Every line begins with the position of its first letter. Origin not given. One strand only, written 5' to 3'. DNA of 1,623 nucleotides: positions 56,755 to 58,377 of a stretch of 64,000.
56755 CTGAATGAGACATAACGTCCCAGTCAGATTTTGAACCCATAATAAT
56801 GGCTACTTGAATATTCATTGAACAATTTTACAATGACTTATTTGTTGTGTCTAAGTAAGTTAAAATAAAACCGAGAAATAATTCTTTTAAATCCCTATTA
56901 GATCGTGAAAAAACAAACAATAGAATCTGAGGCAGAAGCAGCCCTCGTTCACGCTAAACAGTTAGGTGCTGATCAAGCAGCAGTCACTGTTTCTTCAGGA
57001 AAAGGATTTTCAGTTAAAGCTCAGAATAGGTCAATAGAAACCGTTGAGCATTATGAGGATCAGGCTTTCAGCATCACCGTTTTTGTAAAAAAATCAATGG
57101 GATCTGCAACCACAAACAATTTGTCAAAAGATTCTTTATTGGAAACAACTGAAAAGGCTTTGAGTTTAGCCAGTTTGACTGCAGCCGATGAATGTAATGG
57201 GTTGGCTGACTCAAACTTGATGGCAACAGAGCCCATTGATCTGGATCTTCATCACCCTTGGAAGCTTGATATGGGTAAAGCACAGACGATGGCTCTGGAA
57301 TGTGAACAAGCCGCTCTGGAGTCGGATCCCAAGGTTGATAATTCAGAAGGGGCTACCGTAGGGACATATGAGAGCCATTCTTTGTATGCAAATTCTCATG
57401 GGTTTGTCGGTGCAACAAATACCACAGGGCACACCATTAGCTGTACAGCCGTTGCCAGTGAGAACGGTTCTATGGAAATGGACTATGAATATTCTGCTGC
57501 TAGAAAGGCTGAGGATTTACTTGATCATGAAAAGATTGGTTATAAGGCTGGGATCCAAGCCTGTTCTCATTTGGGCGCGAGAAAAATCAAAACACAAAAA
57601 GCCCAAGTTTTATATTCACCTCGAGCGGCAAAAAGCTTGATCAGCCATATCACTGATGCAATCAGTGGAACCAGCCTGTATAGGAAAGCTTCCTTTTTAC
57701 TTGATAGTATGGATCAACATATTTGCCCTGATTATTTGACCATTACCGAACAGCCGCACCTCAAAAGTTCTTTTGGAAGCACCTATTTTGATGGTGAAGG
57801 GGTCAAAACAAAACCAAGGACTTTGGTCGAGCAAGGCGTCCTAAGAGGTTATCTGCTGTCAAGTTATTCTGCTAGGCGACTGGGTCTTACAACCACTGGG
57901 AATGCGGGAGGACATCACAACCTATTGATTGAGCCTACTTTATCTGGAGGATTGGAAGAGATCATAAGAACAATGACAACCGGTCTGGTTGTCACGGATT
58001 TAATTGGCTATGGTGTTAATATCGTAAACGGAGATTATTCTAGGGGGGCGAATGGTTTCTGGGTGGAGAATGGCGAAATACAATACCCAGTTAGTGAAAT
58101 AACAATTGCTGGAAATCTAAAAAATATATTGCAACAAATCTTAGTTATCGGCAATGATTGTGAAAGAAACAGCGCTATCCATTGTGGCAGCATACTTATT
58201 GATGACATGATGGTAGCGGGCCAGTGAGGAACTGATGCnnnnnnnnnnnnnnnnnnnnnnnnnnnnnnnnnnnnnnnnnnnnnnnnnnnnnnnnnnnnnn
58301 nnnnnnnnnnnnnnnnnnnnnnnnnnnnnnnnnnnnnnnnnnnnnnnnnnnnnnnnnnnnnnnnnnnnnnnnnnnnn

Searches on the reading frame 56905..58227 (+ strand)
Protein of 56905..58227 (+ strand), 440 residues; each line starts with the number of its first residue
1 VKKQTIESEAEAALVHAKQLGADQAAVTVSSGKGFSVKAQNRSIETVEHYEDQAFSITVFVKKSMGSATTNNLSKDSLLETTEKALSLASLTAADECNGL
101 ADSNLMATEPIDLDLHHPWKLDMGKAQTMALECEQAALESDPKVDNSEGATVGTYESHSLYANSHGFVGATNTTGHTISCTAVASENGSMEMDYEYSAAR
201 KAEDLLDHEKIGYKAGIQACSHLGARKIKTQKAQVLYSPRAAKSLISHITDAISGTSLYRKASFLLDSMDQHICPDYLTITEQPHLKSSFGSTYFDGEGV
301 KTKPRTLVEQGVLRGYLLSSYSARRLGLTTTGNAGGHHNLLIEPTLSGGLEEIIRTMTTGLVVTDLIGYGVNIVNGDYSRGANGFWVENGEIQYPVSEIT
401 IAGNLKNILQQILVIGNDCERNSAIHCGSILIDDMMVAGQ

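Call 16: search_protein_families(library=pfam, proteins=[window:56905-58227:+], max_evalue=0.00001)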
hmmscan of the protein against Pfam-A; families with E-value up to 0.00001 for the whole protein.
window:56905-58227:+ (440 aa): 3 families
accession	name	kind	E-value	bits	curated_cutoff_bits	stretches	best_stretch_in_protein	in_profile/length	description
PF19289.4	PmbA_TldD_3rd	-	4.2e-68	229.2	22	1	230-439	1-220/220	PmbA/TldA metallopeptidase C-terminal domain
PF19290.4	PmbA_TldD_2nd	-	5.8e-16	59.3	20.9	1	117-222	2-108/109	PmbA/TldA metallopeptidase central domain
PF01523.21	PmbA_TldD_1st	-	1.4e-11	44.8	20.9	1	25-89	1-65/65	PmbA/TldA metallopeptidase domain 1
